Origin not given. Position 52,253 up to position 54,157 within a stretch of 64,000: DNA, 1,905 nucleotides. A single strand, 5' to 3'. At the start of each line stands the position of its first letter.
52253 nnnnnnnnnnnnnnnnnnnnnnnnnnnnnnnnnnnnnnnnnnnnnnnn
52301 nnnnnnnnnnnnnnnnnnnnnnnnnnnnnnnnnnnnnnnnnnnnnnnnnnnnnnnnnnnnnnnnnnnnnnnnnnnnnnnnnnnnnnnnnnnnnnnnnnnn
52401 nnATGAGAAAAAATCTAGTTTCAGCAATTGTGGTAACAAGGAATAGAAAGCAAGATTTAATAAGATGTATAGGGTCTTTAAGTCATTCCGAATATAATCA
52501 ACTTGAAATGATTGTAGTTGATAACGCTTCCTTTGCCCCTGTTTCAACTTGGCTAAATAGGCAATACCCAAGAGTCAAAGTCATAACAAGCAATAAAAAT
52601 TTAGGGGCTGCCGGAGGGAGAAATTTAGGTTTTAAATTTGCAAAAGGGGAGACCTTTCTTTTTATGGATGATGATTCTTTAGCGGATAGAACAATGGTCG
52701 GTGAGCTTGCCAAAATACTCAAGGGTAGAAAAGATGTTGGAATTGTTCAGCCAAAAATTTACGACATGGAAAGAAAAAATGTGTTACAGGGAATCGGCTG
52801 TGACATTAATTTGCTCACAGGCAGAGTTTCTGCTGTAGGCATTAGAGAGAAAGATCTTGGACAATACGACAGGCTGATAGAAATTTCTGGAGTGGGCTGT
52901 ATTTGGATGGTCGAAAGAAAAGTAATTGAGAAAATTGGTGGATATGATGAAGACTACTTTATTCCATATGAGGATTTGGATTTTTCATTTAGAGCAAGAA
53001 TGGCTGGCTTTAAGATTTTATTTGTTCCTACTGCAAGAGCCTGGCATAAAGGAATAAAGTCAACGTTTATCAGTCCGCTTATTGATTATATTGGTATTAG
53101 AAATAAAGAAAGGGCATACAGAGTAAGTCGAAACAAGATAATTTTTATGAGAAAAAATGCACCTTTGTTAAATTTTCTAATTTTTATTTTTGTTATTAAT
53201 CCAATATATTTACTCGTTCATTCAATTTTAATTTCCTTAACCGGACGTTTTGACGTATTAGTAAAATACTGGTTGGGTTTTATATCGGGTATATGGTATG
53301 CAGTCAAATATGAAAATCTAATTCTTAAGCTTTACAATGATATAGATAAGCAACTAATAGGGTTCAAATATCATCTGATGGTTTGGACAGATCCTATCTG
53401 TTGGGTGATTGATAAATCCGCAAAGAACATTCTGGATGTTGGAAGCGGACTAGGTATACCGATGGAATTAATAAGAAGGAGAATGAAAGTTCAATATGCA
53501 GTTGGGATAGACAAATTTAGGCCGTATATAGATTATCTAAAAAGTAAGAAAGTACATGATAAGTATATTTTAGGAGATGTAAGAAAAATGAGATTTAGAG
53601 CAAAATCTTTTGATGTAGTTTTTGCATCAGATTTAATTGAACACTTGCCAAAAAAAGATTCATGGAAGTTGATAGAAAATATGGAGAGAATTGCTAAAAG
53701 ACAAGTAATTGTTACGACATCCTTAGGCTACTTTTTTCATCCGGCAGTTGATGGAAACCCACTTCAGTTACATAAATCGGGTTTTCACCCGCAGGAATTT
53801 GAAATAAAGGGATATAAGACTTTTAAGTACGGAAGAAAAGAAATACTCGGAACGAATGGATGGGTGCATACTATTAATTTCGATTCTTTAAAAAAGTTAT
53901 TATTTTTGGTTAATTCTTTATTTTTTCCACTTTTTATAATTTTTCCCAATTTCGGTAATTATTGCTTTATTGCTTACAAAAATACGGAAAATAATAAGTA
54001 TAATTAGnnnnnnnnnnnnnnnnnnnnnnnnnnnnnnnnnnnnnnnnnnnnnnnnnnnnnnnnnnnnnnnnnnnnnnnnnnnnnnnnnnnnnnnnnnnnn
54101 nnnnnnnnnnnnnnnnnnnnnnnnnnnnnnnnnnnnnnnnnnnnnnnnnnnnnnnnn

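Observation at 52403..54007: GT2-TM-methyltransferase fusion plus six further SAM methyltransferases: heavily methylated glycan or methyl capping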

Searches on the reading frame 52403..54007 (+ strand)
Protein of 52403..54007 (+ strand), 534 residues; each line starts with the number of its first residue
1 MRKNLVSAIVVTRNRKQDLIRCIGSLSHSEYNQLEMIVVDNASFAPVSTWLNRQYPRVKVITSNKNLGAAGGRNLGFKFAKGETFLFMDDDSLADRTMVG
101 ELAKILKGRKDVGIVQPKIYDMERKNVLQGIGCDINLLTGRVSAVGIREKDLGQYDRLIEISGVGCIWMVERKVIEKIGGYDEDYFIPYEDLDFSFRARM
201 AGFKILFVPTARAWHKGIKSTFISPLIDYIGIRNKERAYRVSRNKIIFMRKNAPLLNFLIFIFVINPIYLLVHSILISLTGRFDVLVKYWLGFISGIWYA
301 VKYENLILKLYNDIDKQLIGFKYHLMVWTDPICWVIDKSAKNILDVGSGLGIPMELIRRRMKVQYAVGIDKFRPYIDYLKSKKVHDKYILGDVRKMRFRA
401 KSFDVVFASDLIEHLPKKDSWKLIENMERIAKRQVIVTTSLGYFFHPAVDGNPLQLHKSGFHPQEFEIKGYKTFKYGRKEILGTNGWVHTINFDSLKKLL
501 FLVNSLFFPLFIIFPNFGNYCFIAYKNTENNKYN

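Call 4: search_protein_families(library=pfam, proteins=[window:52403-54007:+], max_evalue=0.1)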
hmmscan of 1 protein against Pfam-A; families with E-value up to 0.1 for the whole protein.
window:52403-54007:+ (534 aa): 13 families
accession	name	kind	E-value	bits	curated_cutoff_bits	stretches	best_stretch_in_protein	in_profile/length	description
PF00535.33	Glycos_transf_2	-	6.9e-23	81.8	23.3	1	7-178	1-167/168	Glycosyl transferase family 2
PF13641.12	Glyco_tranf_2_3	-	6e-15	56.3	27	1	6-216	3-212/230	Glycosyltransferase like family 2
PF08241.18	Methyltransf_11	-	3.2e-12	47.3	21.2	1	344-434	1-90/95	Methyltransferase domain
PF13649.12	Methyltransf_25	-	6e-11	43.3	27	1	343-432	1-94/97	Methyltransferase domain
PF13632.12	Glyco_trans_2_3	-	1.2e-10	42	27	1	85-221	2-128/198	Glycosyl transferase family group 2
PF10111.15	Glyco_tranf_2_2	-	4.2e-09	36.7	27.3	1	29-201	23-202/276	Glycosyltransferase like family 2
PF13489.12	Methyltransf_23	-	1.7e-06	28.3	27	1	337-436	20-113/164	Methyltransferase domain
PF13847.12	Methyltransf_31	-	1.1e-05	25.7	27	1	338-439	2-109/145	Methyltransferase domain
PF08242.18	Methyltransf_12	-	0.00022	22.3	30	1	344-432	1-93/98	Methyltransferase domain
PF07021.18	MetW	-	0.0025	17.9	21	1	340-443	14-114/193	Methionine biosynthesis protein MetW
PF02709.20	Glyco_transf_7C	-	0.0073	16.4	23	1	164-210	20-67/78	N-terminal domain of galactosyltransferase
PF18877.6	SSSPR-51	-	0.017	15.4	27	1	450-473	9-31/48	SSSPR-51 domain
PF17930.7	LpxI_N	-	0.024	15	25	1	363-437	45-119/129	LpxI N-terminal domain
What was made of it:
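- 52421..53065 (+): GT2 (GT-A) catalytic domain, residues 7-221, with D40, DDD89-91 and ED190-191. Pfam PF00535/PF13641/PF13632 (call 4).
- On Glycosyltransferase family 2 (inverting GT-A): PF13641, PF13632 and PF10111 are also above their cut-offs (call 4).
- On Class I SAM-dependent methyltransferase: PF08241 scores 47.3 bits against 21.2 (call 4).
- Checked: Domains (Pfam, call 4):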

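Call 5: search_protein_families(library=ncbifam, proteins=[window:52403-54007:+], max_evalue=0.1)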
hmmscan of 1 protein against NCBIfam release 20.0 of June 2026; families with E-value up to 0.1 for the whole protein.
window:52403-54007:+ (534 aa): 36 families (the best 25 are shown)
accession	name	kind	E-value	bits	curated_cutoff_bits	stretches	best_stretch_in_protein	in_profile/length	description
TIGR01556.1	rhamnosyltran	subfamily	1.1e-20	74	200.55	1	32-265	20-252/281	rhamnosyltransferase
TIGR03965.1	mycofact_glyco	equivalog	1.1e-20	74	280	1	6-216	76-281/467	mycofactocin biosynthesis glycosyltransferase MftF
NF041875.1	EPS_EpsD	equivalog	2.4e-20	73.2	370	2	6-107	1-105/325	exopolysaccharide biosynthesis glycosyltransferase EpsD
TIGR03937.1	PgaC_IcaA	equivalog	2.7e-16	59.5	422.3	1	4-214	45-249/407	poly-beta-1,6-N-acetyl-D-glucosamine synthase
NF038299.1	EPS_HpsN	equivalog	4.9e-13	48.7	425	1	5-219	2-224/317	hormogonium polysaccharide biosynthesis glycosyltransferase HpsN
NF050113.1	gal_furan_GlfT1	equivalog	7.1e-12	45.2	330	1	6-128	1-126/290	galactofuranosyltransferase GlfT1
NF007482.0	PRK10073.1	equivalog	8.8e-11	41.4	423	1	3-106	5-110/334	glycosyltransferase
TIGR04283.1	glyco_like_mftF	equivalog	3.8e-09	36.5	182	1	7-119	2-111/221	TIGR04283 family arsenosugar biosynthesis glycosyltransferase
NF047683.1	TeichurnBiosyTuaG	equivalog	5.3e-09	36.1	400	1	3-92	5-97/252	teichuronic acid biosynthesis protein TuaG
NF004452.0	PRK05785.1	equivalog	8e-09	35.3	207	1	336-437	48-144/228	hypothetical protein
NF007453.0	PRK10018.1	equivalog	1.1e-08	35.1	382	1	3-92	5-97/280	colanic acid biosynthesis glycosyltransferase WcaA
TIGR02072.1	BioC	equivalog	4.5e-08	33.2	184.95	1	340-437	35-130/244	malonyl-ACP O-methyltransferase BioC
TIGR04017.1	WcaA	equivalog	4.6e-08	33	495.75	1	3-92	4-96/279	colanic acid biosynthesis glycosyltransferase WcaA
NF050050.1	ProtGlycPglI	equivalog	1.5e-07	31.1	500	1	5-104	3-107/306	GalNAc(5)-diNAcBac-PP-undecaprenol beta-1,3-glucosyltransferase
NF041394.1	GtaseAglG_Halo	equivalog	1.6e-07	30.9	440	1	9-109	6-110/304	glucosyl-dolichyl phosphate glucuronosyltransferase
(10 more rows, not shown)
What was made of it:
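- Closest known: GlfT2/GlfT1/WbbL-type GT2 enzymes acting on polyprenyl-diphosphate-linked acceptors. Same: The best HMM hits are rhamnosyltransferase TIGR01556 and GlfT1 (call 5).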
